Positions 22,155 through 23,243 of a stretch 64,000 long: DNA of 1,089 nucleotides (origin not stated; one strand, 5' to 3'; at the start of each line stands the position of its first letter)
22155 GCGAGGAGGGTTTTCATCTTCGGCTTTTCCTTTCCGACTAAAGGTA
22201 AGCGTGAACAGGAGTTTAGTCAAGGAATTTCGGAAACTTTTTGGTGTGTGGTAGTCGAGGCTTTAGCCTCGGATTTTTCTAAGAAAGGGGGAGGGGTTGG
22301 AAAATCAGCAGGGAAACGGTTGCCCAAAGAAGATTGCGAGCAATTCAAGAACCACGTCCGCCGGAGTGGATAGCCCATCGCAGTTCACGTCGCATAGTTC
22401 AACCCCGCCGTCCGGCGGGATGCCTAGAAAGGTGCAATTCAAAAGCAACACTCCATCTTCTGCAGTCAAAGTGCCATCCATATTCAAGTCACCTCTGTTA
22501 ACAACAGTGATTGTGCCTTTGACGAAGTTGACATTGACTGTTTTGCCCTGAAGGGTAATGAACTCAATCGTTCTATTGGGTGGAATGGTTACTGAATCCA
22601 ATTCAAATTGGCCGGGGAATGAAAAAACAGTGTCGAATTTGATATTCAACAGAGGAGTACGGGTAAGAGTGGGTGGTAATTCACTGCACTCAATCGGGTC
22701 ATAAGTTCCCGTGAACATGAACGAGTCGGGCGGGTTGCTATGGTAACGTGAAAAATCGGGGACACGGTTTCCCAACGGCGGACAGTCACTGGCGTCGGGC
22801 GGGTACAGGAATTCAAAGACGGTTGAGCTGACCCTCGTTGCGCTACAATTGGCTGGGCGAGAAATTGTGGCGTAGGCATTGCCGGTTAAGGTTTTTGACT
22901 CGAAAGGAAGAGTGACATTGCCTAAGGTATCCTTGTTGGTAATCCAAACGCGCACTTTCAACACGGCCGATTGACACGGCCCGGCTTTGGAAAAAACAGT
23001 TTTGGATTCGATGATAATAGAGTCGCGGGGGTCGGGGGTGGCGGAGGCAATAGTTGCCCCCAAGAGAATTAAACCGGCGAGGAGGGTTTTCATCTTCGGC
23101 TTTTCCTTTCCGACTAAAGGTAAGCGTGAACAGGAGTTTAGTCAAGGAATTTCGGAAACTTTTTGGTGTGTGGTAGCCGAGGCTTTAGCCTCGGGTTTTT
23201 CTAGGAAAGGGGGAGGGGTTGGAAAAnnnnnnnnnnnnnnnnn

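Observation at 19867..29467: Dockerin-like C-terminal module with four conserved Cys and an invariant terminal Pro-Cys on five otherwise unrelated secreted proteins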

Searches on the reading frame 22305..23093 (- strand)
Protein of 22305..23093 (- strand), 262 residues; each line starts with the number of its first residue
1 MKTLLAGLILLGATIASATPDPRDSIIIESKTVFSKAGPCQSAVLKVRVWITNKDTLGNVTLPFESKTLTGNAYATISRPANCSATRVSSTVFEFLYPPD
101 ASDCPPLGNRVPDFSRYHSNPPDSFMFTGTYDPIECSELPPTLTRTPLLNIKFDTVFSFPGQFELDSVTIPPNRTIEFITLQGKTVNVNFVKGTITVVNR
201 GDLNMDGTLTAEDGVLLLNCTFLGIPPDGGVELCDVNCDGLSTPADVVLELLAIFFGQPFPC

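Call 3: search_protein_families(library=pfam, proteins=[window:22305-23093:-], max_evalue=1)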
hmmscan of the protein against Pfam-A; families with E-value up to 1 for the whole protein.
window:22305-23093:- (262 aa): 1 family
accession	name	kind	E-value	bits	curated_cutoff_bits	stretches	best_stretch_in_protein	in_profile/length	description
PF00404.24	Dockerin_1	-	0.12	13.1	22.9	1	201-247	2-49/57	Dockerin type I domain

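Call 4: search_protein_families(library=ncbifam, proteins=[window:22305-23093:-], max_evalue=1)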
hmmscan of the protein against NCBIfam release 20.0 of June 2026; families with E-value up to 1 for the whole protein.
window:22305-23093:- (262 aa): 0 families

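Call 13: find_homologous_proteins(query=window:22305-23093:-, max_evalue=0.001)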
Query window:22305-23093:- (262 aa): 120 proteins with E <= 0.001 among 731 candidates.
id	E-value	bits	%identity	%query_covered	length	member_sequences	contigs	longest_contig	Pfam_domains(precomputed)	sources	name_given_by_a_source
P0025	2.4e-172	589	100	100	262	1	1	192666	-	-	-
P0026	3.0e-86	307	60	100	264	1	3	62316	PF00404.25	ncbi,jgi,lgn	-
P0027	1.7e-78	282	54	100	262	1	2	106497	-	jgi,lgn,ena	-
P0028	3.8e-77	277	52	92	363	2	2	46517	PF00404.25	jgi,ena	-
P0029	8.7e-76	273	55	93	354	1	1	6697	PF00404.25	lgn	-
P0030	7.9e-75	269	54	92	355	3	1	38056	-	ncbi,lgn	-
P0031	3.1e-73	264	54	94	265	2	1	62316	-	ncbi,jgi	-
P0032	3.2e-73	264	54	92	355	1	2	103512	-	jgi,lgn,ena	-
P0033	1.1e-71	259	49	100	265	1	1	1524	-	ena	-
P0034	1.2e-71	259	52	100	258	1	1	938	-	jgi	-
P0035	4.9e-70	254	48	97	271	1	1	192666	-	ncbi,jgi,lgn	-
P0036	1.5e-64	236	42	93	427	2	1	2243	-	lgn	-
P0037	1.1e-62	230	42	92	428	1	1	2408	-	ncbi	ncbi:MAG: hypothetical protein ACRECJ_07910, partial [Limisphaerales bacterium]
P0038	1.3e-61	226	47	76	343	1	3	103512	-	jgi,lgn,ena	-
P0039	5.7e-61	224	42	93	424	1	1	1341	-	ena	-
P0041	1.4e-57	213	57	71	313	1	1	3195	PF18962.8,PF13860.13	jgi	jgi:hypothetical protein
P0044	1.2e-55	207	38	92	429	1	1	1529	PF00404.25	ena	-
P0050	4.6e-48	182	42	97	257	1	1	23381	PF00404.25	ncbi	-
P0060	1.1e-45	174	42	95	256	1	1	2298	PF00404.25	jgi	jgi:hypothetical protein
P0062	2.7e-45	173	41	93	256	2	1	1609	PF00404.25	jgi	jgi:hypothetical protein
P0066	9.1e-44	168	50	74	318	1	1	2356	PF13585.13,PF18962.8,PF13860.13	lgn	-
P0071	4.3e-43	165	41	100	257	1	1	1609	PF00404.25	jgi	jgi:hypothetical protein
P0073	1.3e-42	164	42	95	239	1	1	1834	PF00404.25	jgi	-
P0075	4.7e-42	162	41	100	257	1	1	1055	PF00404.25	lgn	-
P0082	1.3e-40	157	40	94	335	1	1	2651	PF00404.25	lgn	-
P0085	1.1e-39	154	40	100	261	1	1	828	PF00404.25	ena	-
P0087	2.3e-39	153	41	94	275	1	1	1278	PF00404.25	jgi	jgi:hypothetical protein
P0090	7.0e-36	142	42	94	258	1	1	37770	PF00404.25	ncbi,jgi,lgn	-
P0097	3.5e-29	120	41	77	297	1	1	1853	PF13585.13,PF18962.8,PF13860.13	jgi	jgi:hypothetical protein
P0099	4.1e-28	116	42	71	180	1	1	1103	PF00404.25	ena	-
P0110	3.7e-24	103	40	73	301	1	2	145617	PF18962.8,PF13860.13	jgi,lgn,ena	-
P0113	9.4e-24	102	42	74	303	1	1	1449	PF13585.13,PF18962.8,PF13860.13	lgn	-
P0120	5.8e-21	93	38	69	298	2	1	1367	PF18962.8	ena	-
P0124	3.4e-18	84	33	78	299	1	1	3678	PF18962.8,PF13860.13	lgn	-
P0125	4.3e-18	83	37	69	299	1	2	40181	PF18962.8,PF13860.13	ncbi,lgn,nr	ncbi:MAG: T9SS type A sorting domain-containing protein [candidate division Zixibacteria bacterium]|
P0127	6.2e-18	83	34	76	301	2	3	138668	PF18962.8,PF13860.13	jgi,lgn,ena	-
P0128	5.4e-17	80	35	73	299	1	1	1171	PF18962.8,PF13860.13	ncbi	-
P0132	4.8e-11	60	31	68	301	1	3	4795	PF13585.13,PF18962.8,PF13860.13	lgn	-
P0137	1.1e-7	49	32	67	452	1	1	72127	PF01839.30,PF00404.25,PF13517.13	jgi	-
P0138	1.4e-7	49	37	43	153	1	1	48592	PF01839.30,PF00404.25,PF13517.13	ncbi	-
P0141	2.5e-6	45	50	25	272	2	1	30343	PF01839.30,PF00404.25,PF13517.13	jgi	-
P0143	1.3e-5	43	58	22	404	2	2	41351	PF00404.25,PF14870.13,PF02012.27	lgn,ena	-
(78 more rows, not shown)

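Call 23: predict_structure(alignment_id=A2)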
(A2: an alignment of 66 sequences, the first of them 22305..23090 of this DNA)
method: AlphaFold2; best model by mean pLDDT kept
length: 261 residues; sequences in the alignment: 66
mean_pLDDT: 89.8   pTM: 0.80
mean pLDDT of the five models: 89.8, 89.7, 88.6, 87.0, 85.9
residues with pLDDT >= 90: 177; 70-90: 63; 50-70: 21; < 50: 0
segments of 3 or more residues with pLDDT < 50: none
pLDDT, mean of each block of 10 residues (from residue 1): 73 70 96 81 93 97 97 84 59 89 89 93 96 91 95 90 96 94 96 94 91 97 94 93 97 91 75
secondary structure, 60 per line:
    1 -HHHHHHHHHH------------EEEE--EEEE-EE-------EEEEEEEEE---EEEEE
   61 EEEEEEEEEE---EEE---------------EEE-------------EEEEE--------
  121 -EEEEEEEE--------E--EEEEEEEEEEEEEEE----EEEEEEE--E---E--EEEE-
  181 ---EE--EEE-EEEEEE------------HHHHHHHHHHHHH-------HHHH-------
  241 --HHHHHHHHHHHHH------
elements in order: H2-11 E24-27 E30-33 E44-52 E56-70 E74-76 E92-94 E108-112 E122-129 E141-155 E160-166 E176-179 E188-190 E192-197 H210-222 H230-233 H243-255

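Call 27: fold_search(model_id=the predicted structure, library=pdb)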
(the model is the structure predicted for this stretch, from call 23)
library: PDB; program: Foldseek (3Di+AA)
matches with E <= 10: 1250; with E <= 0.001: 51
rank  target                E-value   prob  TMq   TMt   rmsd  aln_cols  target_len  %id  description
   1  4dh2_A                2.9e-07  1.00  0.33  0.52  10.9       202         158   12  Crystal structure of Coh-OlpC(Cthe_0452)-Doc435(Cthe_0435) complex: A novel type I Cohesin-Dockerin complex from Clost (released 2012-11-28)
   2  6kgf_C                3.6e-07  1.00  0.36  0.58   7.6       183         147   16  Crystal structure of CaDoc0917(R16D)-CaCohA2 complex at pH 8.2 (released 2020-07-08)
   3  2xdh                  8.6e-07  1.00  0.36  0.62   6.1       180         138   17  Non-cellulosomal cohesin from the hyperthermophilic archaeon Archaeoglobus fulgidus (released 2010-05-26)
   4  4dh2_C                9.1e-07  1.00  0.33  0.51  11.1       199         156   12  Crystal structure of Coh-OlpC(Cthe_0452)-Doc435(Cthe_0435) complex: A novel type I Cohesin-Dockerin complex from Clost (released 2012-11-28)
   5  3ul4_A                1.2e-06  1.00  0.34  0.59  10.7       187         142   12  Crystal structure of Coh-OlpA(Cthe_3080)-Doc918(Cthe_0918) complex: A novel type I Cohesin-Dockerin complex from Clost (released 2012-11-28)
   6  6kgf_A                1.4e-06  1.00  0.39  0.66   5.6       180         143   15  Crystal structure of CaDoc0917(R16D)-CaCohA2 complex at pH 8.2 (released 2020-07-08)
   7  6kge_A                1.9e-06  1.00  0.35  0.59   7.7       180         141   17  Crystal structure of CaDoc0917(R16D)-CaCohA2 complex at pH 5.5 (released 2020-07-08)
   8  4ums                  4.0e-06  1.00  0.40  0.64   4.7       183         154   15  The crystal structure of the seventh ScaB type I cohesin from Pseudobacteroides cellulosolvens (released 2015-05-06)
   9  6kgc_A                5.6e-06  1.00  0.33  0.55   7.9       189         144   14  Crystal structure of CaDoc0917(R49D)-CaCohA2 complex at pH 5.4 (released 2020-07-08)
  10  5nrm_A                9.4e-06  1.00  0.34  0.60   9.9       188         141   11  Crystal structure of the sixth cohesin from Acetivibrio cellulolyticus' scaffoldin B in complex with Cel5 dockerin S51 (released 2018-01-31)
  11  4uyp_C                9.4e-06  1.00  0.36  0.59   6.3       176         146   14  High resolution structure of the third cohesin ScaC in complex with the ScaB dockerin with a mutation in the N-termina (released 2015-04-15)
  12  4n2o_E                1.5e-05  1.00  0.42  0.56   7.2       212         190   12  Structure of a novel autonomous cohesin protein from Ruminococcus flavefaciens (released 2013-12-18)
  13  4uyp_A                1.8e-05  1.00  0.40  0.66   5.1       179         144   13  High resolution structure of the third cohesin ScaC in complex with the ScaB dockerin with a mutation in the N-termina (released 2015-04-15)
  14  4n2o_F                1.8e-05  1.00  0.42  0.55   7.5       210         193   12  Structure of a novel autonomous cohesin protein from Ruminococcus flavefaciens (released 2013-12-18)
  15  6kgd_A                1.9e-05  1.00  0.36  0.58   8.0       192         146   16  Crystal structure of CaDoc0917(R49D)-CaCohA2 complex at pH 8.0 (released 2020-07-08)
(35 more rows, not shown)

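Call 31: find_related_loci(query=A2, collection=genome_contigs, flank=10000)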
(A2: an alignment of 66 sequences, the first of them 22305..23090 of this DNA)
Query A2 (261 aa) in genome_contigs; peptide patterns used: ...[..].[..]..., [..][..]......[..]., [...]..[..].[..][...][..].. (x = any residue, [..] = any of these).
60 stretches matched a pattern; 8 encode a relative of the query (tblastn E <= 1e-3); 7 distinct loci.
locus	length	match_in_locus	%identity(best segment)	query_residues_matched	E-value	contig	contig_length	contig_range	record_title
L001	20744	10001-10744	42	3-261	1e-52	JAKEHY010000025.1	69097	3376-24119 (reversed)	MAG: Candidatus Zixiibacteriota bacterium isolate PMV_8.32 PMV_8.32.k101_576515, whole genome shotgun sequence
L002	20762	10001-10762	42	7-261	2e-48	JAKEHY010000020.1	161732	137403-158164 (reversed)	MAG: Candidatus Zixiibacteriota bacterium isolate PMV_8.32 PMV_8.32.k101_403946, whole genome shotgun sequence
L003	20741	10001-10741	37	2-254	2e-29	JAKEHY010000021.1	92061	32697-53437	MAG: Candidatus Zixiibacteriota bacterium isolate PMV_8.32 PMV_8.32.k101_405476, whole genome shotgun sequence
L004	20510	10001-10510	37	17-196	7e-23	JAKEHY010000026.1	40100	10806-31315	MAG: Candidatus Zixiibacteriota bacterium isolate PMV_8.32 PMV_8.32.k101_589311, whole genome shotgun sequence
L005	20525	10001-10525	35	12-196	2e-20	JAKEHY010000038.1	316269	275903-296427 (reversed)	MAG: Candidatus Zixiibacteriota bacterium isolate PMV_8.32 PMV_8.32.k101_1039771, whole genome shotgun sequence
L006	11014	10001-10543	33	8-196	1e-17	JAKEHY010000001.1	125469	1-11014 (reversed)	MAG: Candidatus Zixiibacteriota bacterium isolate PMV_8.32 PMV_8.32.k101_36070, whole genome shotgun sequence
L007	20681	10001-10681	26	6-260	4e-8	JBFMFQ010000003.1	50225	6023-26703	MAG: Candidatus Zixiibacteriota bacterium isolate MAG275 MAG275_3, whole genome shotgun sequence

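Call 33: search_protein_families(library=pfam, proteins=[L004:9590-10831:+, L006:9887-11014:+, L005:9902-12046:+, L001:12813-14363:+, L001:16648-18690:+, L003:10828-14214:+, L005:12805-13575:+, L007:10633-12639:+, L007:4012-7398:+, L007:7427-9850:+], max_evalue=0.01)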
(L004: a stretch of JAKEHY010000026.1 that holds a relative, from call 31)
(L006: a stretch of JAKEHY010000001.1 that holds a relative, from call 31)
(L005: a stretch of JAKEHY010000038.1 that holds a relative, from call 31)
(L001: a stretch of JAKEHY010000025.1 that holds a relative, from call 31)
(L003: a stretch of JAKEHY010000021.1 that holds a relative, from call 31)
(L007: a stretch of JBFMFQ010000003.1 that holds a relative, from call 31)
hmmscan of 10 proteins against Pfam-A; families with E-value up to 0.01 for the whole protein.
L004:9590-10831:+ (413 aa): 3 families
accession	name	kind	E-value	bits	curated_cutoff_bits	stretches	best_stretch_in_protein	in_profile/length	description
PF18962.6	Por_Secre_tail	-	1.9e-05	25.3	27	1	330-411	2-75/75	Secretion system C-terminal sorting domain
PF13860.13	FlgD_ig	-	3.9e-05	24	27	1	346-398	20-73/79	FlgD Ig-like domain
PF13585.12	CHU_C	-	0.00041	20.8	27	1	348-408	27-81/86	CHU_C Type IX secretion signal domain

L006:9887-11014:+ (376 aa): 1 family
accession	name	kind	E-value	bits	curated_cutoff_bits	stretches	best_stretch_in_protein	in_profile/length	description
PF05345.18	He_PIG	-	0.0019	19.1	24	1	312-376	7-80/96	Putative Ig domain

L005:9902-12046:+ (714 aa): 2 families
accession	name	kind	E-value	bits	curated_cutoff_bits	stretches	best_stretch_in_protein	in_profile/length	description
PF25788.1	Ig_Rha78A_N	-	2.1e-14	54.1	27.4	0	225-306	15-100/105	Rha78A-like, N-terminal immunoglobulin domain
PF24489.1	Ig_J_second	-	7.4e-05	23.2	27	0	398-425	61-87/105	Tip attachment protein J second Ig-like domain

L001:12813-14363:+ (516 aa): 1 family
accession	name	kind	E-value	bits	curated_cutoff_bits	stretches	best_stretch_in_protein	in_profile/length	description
PF07995.17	GSDH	-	2.9e-36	125.9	25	1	77-347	1-252/332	Glucose / Sorbosone dehydrogenase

L001:16648-18690:+ (680 aa): 4 families
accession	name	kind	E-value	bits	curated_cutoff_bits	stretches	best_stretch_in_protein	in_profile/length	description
PF05547.17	Peptidase_M6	-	6.5e-17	62.2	22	1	174-362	67-289/294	Immune inhibitor A peptidase M6, catalytic domain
PF19190.6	BACON_2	-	9.5e-07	29.1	25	1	537-607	20-92/94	Viral BACON domain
PF13405.12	EF-hand_6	-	0.0037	17.3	25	0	653-671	9-27/30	EF-hand domain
PF00404.24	Dockerin_1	-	0.0085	16.7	22.9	0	619-670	2-53/57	Dockerin type I domain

L003:10828-14214:+ (1128 aa): 5 families
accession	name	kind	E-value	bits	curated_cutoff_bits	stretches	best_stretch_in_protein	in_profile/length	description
PF02868.21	Peptidase_M4_C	-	6.6e-31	107.9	24.4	1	893-1062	1-165/165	Thermolysin metallopeptidase, alpha-helical domain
PF01447.24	Peptidase_M4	-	2.5e-14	54.4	22.4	1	731-890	3-145/145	Thermolysin metallopeptidase, catalytic domain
PF03413.25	PepSY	-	3.3e-05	24.5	24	1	221-254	27-59/60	Peptidase propeptide and YPEB domain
PF07504.19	FTP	-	7.2e-05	23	21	1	111-158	2-50/51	Fungalysin/Thermolysin Propeptide Motif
PF07705.17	CARDB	-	0.0047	17.5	22.7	0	622-714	8-97/101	CARDB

L005:12805-13575:+ (256 aa): 1 family
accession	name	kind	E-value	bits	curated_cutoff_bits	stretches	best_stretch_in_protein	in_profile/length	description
PF17862.7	AAA_lid_3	-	0.0069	16.4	27.2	0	197-207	13-23/45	AAA+ lid domain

L007:10633-12639:+ (668 aa): 4 families
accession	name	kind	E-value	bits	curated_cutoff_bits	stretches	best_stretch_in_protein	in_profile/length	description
PF12768.13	Rax2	-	6.1e-11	42.6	28.8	2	295-412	35-163/254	Rax2 C-terminal beta propeller domain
PF00404.24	Dockerin_1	-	4.3e-05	24.1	22.9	1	598-654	2-55/57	Dockerin type I domain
PF17164.10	DUF5122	-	0.00028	21.5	27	0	428-447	5-24/36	Domain of unknown function (DUF5122) beta-propeller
PF19565.4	DUF6087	-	0.0008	20.1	27.1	0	358-375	43-60/99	Family of unknown function (DUF6087)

L007:4012-7398:+ (1128 aa): 6 families
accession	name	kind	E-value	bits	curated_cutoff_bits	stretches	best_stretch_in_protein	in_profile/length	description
PF13385.13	Laminin_G_3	-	6.9e-23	81.9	27.6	1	866-1038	2-150/151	Concanavalin A-like lectin/glucanases superfamily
PF17210.9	SdrD_B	-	1.6e-11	44.8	29.7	1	539-604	8-75/112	SdrD B-like domain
PF00404.24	Dockerin_1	-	1.4e-10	41.6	22.9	1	1058-1115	2-56/57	Dockerin type I domain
PF07953.20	Toxin_R_bind_N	-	8.8e-05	22.7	23.8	1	864-988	31-150/191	Clostridium neurotoxin, N-terminal receptor binding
PF02210.31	Laminin_G_2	-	0.00097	20.1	22.9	1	944-1027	36-122/126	Laminin G domain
PF22904.2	NOMO1-like_2nd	-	0.0073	16.8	27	0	558-612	24-79/90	BOS complex subunit NOMO1-like, second beta sandwich domain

L007:7427-9850:+ (807 aa): 3 families
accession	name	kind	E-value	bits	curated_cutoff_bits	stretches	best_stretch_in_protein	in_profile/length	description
PF13517.12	FG-GAP_3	-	1.4e-41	141.3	26.9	5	292-353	1-61/61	FG-GAP-like repeat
PF01839.29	FG-GAP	-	7e-13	48.6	22.1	3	186-215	2-37/37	FG-GAP repeat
PF00404.24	Dockerin_1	-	1.1e-10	42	22.9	1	737-793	2-55/57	Dockerin type I domain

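Call 37: search_solved_structures(query=A2, max_evalue=10)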
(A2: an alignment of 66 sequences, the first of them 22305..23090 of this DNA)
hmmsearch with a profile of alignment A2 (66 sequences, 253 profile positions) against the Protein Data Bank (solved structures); distinct sequences matched with E-value up to 10: 29.
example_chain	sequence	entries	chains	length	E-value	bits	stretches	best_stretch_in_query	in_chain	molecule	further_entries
2y3n_B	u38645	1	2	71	2.1e-05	27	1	189-244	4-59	CELLULOSOMAL FAMILY-48 PROCESSIVE GLYCOSIDE HYDROLASE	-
5lxv_B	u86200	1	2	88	3.4e-05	26.3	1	191-240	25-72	Carbohydrate-binding protein WP_009985128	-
6kg9_A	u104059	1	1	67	0.00071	22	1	191-245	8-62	And cellulose-binding endoglucanase family 9 CelL ortholog dockerin domain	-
4fl4_A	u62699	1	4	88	0.00077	21.8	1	190-244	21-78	Glycoside hydrolase family 9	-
6kgc_B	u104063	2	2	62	0.0011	21.3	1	191-245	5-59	And cellulose-binding endoglucanase family 9 CelL ortholog dockerin domain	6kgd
6kge_D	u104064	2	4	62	0.0011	21.3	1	191-245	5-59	And cellulose-binding endoglucanase family 9 CelL ortholog dockerin domain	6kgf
2ccl_B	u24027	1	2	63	0.0013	21.1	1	191-242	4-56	ENDO-1,4-BETA-XYLANASE Y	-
1ohz_B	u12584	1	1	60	0.0063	18.9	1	192-242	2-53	ENDO-1,4-BETA-XYLANASE Y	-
1daq_A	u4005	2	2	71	0.0067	18.8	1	190-241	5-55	ENDOGLUCANASE SS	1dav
2mte_A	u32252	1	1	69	0.0069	18.7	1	190-241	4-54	Cellulose 1,4-beta-cellobiosidase (reducing end) CelS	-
3ul4_B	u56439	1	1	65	0.0084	18.4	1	189-241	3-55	Cellulosome enzyme, dockerin type I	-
4cj0_A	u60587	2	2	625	0.017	17.5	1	190-243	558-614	ENDOGLUCANASE D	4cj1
1clc_A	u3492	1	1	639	0.017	17.4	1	190-243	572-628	ENDOGLUCANASE CELD; EC: 3.2.1.4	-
2vn5_B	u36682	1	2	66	0.054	15.8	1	191-243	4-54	ENDOGLUCANASE A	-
8x39_A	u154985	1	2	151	0.086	15.1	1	190-241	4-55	Serine protease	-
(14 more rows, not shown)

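Call 38: find_encoding_contigs(protein=P0025, flank=10000, max_places=3)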
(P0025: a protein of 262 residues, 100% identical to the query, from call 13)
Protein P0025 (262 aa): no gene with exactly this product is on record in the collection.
